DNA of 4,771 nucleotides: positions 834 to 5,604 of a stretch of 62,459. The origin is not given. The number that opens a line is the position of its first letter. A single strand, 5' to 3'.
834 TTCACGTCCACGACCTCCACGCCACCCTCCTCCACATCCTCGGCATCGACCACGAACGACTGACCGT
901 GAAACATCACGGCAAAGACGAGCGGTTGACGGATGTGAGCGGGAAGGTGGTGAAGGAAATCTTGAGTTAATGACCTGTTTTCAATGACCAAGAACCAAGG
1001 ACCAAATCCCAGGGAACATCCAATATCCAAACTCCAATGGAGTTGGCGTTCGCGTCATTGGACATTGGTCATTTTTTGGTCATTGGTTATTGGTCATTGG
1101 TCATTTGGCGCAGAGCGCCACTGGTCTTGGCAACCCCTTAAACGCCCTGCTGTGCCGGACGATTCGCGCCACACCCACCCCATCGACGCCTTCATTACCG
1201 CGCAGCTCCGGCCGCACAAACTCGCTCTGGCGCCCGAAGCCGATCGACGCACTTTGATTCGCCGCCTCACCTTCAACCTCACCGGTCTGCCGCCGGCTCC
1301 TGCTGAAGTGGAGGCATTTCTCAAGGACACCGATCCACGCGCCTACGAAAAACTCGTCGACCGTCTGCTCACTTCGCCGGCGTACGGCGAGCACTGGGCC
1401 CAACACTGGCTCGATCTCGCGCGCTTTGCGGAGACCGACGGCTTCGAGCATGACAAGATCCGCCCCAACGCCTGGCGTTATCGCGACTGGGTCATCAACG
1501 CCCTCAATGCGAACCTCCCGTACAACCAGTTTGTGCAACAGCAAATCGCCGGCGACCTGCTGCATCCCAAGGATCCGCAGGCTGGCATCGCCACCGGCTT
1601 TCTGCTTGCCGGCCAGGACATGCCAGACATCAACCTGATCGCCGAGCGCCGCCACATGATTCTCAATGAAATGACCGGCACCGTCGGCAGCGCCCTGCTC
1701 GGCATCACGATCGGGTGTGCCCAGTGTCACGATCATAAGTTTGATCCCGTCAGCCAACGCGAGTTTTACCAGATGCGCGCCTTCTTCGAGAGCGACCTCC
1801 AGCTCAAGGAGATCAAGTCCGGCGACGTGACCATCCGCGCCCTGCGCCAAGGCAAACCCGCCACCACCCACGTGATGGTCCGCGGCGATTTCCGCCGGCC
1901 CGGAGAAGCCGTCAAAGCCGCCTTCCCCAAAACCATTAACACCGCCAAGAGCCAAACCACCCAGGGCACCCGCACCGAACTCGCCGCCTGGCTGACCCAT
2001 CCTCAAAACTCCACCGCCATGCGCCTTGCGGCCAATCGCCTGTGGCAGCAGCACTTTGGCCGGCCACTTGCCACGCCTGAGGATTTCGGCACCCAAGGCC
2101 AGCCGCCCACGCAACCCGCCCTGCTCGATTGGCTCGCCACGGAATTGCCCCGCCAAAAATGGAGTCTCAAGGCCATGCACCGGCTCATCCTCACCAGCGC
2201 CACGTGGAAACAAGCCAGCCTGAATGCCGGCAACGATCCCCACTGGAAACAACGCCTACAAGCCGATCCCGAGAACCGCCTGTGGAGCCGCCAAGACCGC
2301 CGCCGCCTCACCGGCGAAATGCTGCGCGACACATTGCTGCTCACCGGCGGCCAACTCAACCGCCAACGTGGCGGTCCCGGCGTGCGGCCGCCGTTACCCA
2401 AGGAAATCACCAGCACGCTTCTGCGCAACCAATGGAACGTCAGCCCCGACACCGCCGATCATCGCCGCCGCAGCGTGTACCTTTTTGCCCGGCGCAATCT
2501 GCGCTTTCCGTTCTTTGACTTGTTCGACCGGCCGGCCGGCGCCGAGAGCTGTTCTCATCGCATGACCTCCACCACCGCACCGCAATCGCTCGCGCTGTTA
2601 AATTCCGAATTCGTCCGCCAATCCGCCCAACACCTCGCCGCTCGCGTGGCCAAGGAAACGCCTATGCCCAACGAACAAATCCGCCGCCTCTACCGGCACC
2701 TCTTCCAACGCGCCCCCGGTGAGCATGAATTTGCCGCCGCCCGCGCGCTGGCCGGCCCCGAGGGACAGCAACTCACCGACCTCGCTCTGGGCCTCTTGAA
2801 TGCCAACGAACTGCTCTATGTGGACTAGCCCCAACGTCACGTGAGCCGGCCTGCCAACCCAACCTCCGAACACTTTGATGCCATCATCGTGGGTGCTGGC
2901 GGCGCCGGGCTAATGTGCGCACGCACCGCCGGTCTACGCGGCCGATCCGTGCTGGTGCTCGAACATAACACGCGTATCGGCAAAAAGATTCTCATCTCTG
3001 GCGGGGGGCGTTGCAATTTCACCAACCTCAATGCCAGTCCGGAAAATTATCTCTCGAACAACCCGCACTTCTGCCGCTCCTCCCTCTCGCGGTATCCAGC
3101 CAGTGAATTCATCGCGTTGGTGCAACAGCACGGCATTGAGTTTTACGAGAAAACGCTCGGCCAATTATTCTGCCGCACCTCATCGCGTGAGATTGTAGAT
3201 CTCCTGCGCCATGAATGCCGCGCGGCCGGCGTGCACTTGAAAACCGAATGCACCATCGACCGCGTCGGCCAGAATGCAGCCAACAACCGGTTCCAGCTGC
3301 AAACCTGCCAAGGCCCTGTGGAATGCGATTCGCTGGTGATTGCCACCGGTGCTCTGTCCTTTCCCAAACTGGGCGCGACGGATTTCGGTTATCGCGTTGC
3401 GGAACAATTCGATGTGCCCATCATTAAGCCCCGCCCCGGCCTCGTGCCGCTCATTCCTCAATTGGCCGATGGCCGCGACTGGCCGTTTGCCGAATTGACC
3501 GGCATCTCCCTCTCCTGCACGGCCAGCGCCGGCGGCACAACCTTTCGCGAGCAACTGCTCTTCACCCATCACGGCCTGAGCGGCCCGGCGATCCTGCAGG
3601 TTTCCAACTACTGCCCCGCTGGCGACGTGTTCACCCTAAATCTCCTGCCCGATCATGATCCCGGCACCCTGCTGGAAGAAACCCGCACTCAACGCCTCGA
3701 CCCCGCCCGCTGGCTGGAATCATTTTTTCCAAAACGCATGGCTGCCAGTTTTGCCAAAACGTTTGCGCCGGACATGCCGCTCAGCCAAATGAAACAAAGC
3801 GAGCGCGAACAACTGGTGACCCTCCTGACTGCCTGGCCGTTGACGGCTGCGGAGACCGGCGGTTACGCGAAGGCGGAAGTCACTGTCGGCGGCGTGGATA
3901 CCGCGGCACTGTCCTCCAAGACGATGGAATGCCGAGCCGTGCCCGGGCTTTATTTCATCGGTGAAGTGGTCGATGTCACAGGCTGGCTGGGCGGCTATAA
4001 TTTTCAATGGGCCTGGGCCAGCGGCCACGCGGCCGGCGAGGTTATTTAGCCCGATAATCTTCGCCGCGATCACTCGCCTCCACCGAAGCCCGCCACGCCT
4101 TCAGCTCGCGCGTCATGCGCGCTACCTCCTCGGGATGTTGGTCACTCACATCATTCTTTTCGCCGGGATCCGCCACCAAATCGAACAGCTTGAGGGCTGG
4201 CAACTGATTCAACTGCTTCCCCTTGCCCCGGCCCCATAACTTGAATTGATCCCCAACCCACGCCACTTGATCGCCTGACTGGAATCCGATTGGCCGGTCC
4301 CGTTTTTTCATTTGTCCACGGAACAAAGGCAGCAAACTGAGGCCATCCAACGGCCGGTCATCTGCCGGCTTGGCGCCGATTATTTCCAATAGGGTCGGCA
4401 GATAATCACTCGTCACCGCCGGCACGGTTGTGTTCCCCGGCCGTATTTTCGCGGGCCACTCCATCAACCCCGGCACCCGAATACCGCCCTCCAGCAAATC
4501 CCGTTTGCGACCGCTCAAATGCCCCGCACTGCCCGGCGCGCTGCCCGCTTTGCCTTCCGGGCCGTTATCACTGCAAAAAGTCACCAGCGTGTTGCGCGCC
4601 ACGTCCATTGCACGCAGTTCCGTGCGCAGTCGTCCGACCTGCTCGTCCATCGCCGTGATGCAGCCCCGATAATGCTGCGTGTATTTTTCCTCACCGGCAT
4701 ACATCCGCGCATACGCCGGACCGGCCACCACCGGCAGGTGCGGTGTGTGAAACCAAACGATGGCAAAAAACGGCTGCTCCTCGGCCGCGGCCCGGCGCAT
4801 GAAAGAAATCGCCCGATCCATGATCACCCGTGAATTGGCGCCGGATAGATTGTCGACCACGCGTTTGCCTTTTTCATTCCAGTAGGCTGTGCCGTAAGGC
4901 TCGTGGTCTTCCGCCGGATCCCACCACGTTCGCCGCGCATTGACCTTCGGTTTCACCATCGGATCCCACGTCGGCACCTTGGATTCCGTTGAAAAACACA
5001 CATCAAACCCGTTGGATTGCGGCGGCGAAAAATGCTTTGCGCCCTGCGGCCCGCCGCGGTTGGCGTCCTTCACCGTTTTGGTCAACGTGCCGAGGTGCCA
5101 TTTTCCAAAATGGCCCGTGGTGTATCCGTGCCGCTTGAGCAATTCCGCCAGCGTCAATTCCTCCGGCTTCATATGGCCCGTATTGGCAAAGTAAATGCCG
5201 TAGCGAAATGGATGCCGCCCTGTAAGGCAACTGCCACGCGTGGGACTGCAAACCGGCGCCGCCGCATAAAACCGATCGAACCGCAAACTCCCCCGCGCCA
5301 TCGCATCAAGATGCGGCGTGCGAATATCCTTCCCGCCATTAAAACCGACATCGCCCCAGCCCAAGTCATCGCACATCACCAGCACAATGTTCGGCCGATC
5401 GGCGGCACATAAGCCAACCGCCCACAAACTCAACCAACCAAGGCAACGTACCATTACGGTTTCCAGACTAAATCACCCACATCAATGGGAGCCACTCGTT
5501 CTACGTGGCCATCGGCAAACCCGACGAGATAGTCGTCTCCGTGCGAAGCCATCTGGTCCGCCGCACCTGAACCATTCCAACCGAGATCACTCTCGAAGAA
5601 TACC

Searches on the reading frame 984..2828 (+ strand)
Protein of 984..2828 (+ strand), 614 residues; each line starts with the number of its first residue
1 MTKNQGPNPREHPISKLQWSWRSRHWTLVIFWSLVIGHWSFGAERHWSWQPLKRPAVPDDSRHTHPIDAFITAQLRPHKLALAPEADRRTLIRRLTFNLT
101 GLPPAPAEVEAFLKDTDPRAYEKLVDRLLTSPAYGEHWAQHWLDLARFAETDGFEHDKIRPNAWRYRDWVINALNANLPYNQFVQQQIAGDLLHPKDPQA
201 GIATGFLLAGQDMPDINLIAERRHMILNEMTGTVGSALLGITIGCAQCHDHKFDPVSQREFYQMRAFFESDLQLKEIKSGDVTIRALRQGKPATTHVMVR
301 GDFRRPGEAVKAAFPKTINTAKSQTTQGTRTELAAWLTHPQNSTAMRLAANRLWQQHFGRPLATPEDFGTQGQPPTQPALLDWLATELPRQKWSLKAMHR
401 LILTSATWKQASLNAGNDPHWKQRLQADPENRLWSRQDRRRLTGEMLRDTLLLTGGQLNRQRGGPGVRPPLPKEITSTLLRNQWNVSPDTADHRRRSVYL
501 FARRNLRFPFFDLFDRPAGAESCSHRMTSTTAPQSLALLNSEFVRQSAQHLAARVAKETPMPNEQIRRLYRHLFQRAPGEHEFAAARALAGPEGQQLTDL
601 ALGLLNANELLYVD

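Call 48: search_protein_families(library=pfam, proteins=[window:984-2828:+], max_evalue=0.00001)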
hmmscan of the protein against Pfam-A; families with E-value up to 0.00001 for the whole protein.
window:984-2828:+ (614 aa): 2 families
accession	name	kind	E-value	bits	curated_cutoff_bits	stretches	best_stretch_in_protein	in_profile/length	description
PF07583.16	PSCyt2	-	9.8e-84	280.9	29.8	1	66-270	1-206/209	Protein of unknown function (DUF1549)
PF07587.16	PSD1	-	3.9e-76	256.1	28.5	1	329-588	1-242/244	Protein of unknown function (DUF1553)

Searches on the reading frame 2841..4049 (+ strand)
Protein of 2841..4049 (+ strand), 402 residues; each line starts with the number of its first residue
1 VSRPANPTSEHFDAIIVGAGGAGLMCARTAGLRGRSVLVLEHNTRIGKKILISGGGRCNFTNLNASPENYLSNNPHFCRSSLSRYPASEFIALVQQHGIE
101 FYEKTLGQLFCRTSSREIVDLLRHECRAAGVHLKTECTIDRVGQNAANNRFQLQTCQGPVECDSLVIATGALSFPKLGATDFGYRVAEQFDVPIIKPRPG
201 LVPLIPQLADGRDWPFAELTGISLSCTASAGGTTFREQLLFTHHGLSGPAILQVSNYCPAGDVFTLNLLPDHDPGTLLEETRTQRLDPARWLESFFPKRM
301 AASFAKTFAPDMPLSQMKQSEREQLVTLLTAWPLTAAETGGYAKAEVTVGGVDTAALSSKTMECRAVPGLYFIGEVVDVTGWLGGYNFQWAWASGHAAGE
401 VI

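Call 48: search_protein_families(library=pfam, proteins=[window:2841-4049:+], max_evalue=0.00001)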
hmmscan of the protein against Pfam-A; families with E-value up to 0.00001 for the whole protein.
window:2841-4049:+ (402 aa): 6 families
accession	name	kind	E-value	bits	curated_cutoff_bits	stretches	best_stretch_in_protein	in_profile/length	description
PF03486.20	HI0933_like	-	2.5e-89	299.4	50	1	13-400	2-243/244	HI0933-like protein Rossmann domain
PF22780.1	HI0933_like_1st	-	4.9e-28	98.5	27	1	198-347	1-165/165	HI0933-like protein barrel and H2TH domain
PF00890.30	FAD_binding_2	-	3.8e-10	40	20.4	1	13-83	1-72/414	FAD binding domain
PF01266.30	DAO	-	4e-09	36.9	27.9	0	13-111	1-92/353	FAD dependent oxidoreductase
PF13738.12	Pyr_redox_3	-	5.1e-09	36.2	30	0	114-177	79-140/305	Pyridine nucleotide-disulphide oxidoreductase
PF07992.20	Pyr_redox_2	-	5.1e-08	33.1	26.1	0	13-50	2-40/291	Pyridine nucleotide-disulphide oxidoreductase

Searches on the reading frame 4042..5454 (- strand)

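Call 48: search_protein_families(library=pfam, proteins=[window:4042-5454:-], max_evalue=0.00001)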
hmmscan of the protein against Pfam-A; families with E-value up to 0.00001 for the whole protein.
window:4042-5454:- (470 aa): 2 families
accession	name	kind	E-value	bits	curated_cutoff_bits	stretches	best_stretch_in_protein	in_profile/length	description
PF00884.28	Sulfatase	-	3.8e-50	171.4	25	1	21-360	1-300/301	Sulfatase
PF16347.10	SGSH_C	-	6.4e-08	33.3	29.3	0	317-385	8-75/154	N-sulphoglucosamine sulphohydrolase, C-terminal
